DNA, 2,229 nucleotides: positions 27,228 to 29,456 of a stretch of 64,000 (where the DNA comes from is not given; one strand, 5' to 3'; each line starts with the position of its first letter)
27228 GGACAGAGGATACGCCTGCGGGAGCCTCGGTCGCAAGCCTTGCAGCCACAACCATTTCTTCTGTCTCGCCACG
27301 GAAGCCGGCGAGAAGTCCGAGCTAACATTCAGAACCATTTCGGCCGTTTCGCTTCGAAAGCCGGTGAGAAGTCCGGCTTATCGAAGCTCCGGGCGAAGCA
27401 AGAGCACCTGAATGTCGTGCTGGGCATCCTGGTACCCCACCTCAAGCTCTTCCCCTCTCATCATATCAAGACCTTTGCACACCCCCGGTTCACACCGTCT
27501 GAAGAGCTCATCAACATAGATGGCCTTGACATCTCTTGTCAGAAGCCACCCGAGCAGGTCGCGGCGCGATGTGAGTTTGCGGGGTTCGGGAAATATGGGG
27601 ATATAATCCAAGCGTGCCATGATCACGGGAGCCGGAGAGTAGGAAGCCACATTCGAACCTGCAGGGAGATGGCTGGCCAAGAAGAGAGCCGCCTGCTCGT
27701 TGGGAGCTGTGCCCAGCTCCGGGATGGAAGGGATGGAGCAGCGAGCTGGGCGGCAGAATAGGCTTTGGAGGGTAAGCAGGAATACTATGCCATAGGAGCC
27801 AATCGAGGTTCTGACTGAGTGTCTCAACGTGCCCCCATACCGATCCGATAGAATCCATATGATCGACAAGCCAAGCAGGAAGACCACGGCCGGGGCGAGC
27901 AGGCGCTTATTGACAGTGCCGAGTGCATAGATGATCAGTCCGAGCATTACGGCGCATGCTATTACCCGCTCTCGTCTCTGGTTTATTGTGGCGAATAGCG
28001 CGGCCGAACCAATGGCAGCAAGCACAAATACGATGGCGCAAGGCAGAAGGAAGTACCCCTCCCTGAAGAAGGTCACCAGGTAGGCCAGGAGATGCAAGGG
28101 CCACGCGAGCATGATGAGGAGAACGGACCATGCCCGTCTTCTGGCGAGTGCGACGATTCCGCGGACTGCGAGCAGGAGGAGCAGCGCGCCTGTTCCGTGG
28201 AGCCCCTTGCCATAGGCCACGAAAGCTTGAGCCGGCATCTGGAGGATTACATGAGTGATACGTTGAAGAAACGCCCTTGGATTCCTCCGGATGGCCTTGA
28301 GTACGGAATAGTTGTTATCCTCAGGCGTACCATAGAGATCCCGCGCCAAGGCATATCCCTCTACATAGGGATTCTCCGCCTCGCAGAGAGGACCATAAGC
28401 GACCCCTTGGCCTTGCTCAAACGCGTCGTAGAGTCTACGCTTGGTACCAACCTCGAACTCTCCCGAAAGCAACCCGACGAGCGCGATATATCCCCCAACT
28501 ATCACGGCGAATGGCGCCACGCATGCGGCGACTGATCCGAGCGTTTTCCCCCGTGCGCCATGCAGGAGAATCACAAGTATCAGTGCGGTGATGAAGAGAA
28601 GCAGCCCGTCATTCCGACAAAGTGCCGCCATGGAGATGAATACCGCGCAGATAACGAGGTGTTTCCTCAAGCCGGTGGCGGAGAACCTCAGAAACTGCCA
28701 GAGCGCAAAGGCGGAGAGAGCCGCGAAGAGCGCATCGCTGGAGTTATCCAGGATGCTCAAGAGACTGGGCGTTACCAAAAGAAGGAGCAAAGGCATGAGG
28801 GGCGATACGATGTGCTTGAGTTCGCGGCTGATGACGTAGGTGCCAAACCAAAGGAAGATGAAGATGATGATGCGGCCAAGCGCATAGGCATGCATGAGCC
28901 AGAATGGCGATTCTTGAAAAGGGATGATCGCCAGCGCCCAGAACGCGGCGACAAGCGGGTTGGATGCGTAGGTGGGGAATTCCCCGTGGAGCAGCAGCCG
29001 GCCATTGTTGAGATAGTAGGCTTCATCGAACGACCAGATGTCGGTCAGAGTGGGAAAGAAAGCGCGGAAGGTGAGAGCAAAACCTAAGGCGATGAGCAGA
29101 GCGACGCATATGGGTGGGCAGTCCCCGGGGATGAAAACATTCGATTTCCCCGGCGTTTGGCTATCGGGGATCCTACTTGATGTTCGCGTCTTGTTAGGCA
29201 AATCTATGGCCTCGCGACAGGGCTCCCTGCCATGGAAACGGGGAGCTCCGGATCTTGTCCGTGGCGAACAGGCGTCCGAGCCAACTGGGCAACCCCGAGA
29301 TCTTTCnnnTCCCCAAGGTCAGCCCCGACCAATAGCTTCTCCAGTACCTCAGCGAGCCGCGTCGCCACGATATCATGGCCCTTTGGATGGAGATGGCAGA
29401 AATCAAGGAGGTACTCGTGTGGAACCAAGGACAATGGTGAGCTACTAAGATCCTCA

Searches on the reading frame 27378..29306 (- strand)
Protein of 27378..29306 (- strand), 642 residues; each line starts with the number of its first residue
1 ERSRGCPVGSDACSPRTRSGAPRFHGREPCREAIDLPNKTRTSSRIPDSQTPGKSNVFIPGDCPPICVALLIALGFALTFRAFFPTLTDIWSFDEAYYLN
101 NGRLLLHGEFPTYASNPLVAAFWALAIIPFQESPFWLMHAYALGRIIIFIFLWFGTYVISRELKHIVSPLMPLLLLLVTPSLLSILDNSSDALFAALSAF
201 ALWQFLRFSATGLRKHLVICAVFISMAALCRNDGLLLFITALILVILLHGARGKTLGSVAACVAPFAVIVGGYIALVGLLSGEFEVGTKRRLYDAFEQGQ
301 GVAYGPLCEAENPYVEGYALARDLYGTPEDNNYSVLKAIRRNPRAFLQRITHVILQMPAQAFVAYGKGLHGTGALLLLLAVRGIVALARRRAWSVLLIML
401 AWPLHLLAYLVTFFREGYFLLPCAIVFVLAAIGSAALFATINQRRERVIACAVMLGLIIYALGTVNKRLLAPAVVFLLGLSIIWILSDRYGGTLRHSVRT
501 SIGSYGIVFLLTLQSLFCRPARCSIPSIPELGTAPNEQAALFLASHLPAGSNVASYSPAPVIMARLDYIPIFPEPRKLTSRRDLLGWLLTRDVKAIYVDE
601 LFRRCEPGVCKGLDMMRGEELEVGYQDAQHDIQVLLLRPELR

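Call 9: search_protein_families(library=pfam, proteins=[window:27378-29306:-], max_evalue=0.001)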
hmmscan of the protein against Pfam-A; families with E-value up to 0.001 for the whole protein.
window:27378-29306:- (642 aa): 0 families

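Call 25: search_protein_families(library=ncbifam, proteins=[window:27378-29306:-], max_evalue=0.01)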
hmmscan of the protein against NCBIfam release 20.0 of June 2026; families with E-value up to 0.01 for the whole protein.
window:27378-29306:- (642 aa): 1 family
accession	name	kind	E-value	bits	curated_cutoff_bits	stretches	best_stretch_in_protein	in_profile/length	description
NF047440.1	LA3751_2_3_fam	subfamily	5.8e-05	22.1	200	1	133-275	90-238/460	LA_3751/LA_3752 family putative glycosyltransferase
